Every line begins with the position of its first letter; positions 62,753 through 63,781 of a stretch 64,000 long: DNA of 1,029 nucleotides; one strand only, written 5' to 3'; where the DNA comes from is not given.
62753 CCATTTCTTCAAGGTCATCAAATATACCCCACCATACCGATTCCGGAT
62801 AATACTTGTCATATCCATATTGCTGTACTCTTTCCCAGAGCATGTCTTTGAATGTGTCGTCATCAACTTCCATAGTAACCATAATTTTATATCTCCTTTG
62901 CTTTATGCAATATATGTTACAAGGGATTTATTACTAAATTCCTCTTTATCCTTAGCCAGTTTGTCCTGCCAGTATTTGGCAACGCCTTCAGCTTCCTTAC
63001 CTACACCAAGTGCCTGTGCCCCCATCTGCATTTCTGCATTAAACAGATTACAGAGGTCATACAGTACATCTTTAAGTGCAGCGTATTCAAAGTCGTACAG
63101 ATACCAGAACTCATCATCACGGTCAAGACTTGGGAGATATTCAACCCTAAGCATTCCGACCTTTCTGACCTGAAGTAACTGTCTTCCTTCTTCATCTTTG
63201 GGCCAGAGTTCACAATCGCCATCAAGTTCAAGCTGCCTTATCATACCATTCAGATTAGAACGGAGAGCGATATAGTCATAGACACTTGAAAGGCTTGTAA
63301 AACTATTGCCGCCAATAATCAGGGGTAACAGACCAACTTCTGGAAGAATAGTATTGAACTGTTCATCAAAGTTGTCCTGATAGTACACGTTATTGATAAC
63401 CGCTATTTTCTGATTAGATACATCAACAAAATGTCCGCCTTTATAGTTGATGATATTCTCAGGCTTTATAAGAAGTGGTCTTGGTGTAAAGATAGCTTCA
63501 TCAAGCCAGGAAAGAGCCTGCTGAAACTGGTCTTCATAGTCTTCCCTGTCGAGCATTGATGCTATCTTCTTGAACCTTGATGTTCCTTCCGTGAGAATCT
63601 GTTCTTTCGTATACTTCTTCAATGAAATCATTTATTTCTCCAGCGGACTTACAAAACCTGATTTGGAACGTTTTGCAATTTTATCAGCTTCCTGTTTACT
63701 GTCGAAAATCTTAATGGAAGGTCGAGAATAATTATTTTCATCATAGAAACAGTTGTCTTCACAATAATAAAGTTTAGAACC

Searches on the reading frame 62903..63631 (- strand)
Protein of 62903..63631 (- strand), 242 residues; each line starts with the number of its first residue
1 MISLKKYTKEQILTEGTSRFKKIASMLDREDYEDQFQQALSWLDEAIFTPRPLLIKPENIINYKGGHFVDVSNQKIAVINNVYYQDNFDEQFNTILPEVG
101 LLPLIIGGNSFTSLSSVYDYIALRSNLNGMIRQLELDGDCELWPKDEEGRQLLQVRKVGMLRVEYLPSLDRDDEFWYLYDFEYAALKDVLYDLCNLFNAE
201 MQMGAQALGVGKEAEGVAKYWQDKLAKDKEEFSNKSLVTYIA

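Call 59: find_encoding_contigs(protein=window:62903-63631:-, flank=10000, max_places=2)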
Protein window:62903-63631:- (242 aa): 2 contigs read that carry it; 1 place shown.
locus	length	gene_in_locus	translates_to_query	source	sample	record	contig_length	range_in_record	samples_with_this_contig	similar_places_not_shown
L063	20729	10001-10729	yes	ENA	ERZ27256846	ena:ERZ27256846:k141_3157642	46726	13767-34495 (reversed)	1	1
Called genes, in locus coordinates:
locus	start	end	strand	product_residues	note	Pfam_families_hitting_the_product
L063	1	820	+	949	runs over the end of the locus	-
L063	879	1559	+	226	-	-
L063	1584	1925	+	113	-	-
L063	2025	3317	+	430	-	PF26096:DUF8033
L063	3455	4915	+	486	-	PF07068:Gp23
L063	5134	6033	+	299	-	-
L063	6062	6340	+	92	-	-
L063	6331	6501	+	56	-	-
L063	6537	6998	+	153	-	-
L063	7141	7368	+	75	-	PF24203:Phage_ProQ_C_like (weak)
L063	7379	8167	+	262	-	-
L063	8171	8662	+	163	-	-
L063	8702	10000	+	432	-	-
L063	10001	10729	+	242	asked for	-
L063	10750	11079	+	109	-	-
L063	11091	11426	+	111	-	-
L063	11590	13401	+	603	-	-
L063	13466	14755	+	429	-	-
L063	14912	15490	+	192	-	-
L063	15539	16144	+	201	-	-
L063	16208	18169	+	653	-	PF07230:Portal_T4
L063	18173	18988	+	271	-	-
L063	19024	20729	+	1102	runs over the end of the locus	-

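Call 104: search_protein_families(library=pfam, proteins=[L063:7141-7368:+], max_evalue=0.01)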
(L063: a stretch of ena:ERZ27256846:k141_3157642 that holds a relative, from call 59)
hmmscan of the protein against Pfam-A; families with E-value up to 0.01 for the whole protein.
L063:7141-7368:+ (75 aa): 1 family
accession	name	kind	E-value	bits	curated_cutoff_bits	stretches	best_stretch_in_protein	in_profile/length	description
PF24203.1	Phage_ProQ_C_like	-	2.1e-05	25.6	27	1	1-74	1-73/112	Phage ProQ C-terminal-like domain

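Call 105: find_related_loci(query=L063:7379-8167:+, collection=viral_contigs, flank=2500)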
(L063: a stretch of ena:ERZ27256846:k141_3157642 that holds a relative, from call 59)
Query L063:7379-8167:+ (262 aa) in viral_contigs; peptide patterns used: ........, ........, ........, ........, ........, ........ (x = any residue, [..] = any of these).
7 stretches matched a pattern; 6 encode a relative of the query (tblastn E <= 1e-3); 6 distinct loci.
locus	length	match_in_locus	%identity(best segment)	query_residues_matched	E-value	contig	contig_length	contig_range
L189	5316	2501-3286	83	1-262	3e-156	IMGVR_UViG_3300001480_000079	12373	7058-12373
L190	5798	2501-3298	57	1-262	4e-101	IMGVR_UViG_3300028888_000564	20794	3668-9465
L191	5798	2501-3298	57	1-262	4e-101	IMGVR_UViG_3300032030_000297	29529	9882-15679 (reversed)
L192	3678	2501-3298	56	1-262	2e-94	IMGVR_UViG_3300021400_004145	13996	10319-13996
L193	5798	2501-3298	58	1-262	7e-102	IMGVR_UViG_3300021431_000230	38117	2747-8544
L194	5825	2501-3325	50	3-262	2e-81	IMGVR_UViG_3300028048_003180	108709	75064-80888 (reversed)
